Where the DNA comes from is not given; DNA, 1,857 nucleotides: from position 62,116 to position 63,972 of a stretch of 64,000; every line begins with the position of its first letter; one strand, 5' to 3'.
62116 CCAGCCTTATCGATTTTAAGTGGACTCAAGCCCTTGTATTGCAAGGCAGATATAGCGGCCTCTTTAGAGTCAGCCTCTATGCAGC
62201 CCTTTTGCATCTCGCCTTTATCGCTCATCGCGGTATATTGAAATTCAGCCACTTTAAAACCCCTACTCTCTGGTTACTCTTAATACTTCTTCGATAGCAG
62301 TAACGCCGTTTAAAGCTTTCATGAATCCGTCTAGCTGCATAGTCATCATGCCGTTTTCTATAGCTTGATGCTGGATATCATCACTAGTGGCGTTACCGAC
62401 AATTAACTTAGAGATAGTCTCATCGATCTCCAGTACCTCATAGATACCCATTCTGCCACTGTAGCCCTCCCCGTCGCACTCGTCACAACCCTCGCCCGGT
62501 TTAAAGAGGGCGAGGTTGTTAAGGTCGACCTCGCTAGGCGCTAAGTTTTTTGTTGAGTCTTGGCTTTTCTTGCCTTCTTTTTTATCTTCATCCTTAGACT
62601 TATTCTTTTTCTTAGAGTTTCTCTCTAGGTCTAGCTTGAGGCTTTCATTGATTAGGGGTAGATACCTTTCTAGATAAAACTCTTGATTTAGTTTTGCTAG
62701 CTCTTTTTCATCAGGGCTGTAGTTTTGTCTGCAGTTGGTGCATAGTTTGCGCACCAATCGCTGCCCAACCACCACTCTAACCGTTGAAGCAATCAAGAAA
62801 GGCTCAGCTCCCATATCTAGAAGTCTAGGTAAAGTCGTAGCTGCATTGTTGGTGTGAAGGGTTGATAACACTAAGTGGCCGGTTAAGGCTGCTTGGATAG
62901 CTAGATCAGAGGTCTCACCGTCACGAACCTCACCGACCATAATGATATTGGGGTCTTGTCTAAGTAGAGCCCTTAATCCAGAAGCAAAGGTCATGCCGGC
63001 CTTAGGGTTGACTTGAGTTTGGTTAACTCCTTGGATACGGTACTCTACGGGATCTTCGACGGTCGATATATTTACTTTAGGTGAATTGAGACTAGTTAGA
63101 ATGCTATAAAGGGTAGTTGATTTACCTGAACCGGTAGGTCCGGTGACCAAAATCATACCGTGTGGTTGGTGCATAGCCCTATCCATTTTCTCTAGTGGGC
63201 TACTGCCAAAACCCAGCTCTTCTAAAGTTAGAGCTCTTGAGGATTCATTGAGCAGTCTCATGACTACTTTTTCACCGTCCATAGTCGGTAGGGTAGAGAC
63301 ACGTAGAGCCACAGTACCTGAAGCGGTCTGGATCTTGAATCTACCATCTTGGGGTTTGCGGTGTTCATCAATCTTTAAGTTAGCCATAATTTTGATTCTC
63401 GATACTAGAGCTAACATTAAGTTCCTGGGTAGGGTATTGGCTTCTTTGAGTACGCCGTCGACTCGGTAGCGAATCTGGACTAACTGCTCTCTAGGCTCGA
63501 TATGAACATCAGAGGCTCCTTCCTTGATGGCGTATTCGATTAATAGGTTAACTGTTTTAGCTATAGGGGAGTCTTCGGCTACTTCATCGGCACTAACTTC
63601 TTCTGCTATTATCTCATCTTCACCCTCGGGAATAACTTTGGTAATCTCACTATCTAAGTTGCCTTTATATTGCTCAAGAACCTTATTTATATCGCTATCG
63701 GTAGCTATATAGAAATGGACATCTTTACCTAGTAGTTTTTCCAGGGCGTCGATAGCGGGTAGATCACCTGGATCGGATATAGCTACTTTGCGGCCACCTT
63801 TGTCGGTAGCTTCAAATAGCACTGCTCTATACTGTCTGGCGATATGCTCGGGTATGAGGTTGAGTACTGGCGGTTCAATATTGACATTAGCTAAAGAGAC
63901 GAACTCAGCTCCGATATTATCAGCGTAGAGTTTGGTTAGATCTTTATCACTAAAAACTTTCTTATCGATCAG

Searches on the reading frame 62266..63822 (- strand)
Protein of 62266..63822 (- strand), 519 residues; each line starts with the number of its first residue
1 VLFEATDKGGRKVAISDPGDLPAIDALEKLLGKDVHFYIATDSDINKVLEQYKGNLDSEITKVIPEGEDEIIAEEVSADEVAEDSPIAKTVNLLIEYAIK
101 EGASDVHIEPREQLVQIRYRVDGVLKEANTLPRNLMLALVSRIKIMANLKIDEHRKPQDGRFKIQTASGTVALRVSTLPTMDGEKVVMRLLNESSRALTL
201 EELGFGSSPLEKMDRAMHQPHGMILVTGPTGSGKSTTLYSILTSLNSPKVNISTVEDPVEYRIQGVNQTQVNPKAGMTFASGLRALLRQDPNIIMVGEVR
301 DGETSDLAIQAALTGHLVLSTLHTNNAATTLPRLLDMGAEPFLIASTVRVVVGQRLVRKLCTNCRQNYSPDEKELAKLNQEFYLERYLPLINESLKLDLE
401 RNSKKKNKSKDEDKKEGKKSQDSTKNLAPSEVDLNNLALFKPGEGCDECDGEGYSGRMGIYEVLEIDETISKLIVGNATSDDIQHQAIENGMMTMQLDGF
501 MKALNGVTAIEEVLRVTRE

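Call 60: search_protein_families(library=pfam, proteins=[window:62266-63822:-], max_evalue=0.01)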
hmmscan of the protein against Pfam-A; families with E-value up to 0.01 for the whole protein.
window:62266-63822:- (519 aa): 10 families
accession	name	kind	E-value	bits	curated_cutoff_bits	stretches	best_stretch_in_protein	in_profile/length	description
PF00437.27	T2SSE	-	7.8e-134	446.4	24.9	1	82-515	3-370/370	Type II/IV secretion system protein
PF05157.20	MshEN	-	3.3e-09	37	23.1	1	7-57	37-88/90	MshEN domain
PF13555.12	AAA_29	-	4.8e-05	23.5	27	1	217-246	18-47/61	P-loop containing region of AAA domain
PF13191.12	AAA_16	-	0.00035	21.5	32.6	1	217-260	21-62/167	AAA ATPase domain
PF13401.12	AAA_22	-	0.00038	21.2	27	1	220-260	4-33/130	AAA domain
PF25199.1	nSTAND_NTPase5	-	0.0006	20.1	34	1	219-262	39-83/145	Novel STAND NTPase 5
PF01580.24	FtsK_SpoIIIE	-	0.002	18.1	24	1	213-245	33-63/221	FtsK/SpoIIIE family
PF13604.12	AAA_30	-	0.0022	18.2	27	0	213-243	10-40/191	AAA domain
PF20720.3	nSTAND3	-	0.0062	16.7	27.2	0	219-258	15-54/155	Novel STAND NTPase 3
PF13086.12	AAA_11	-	0.0082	16.4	27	0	210-421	7-168/257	AAA domain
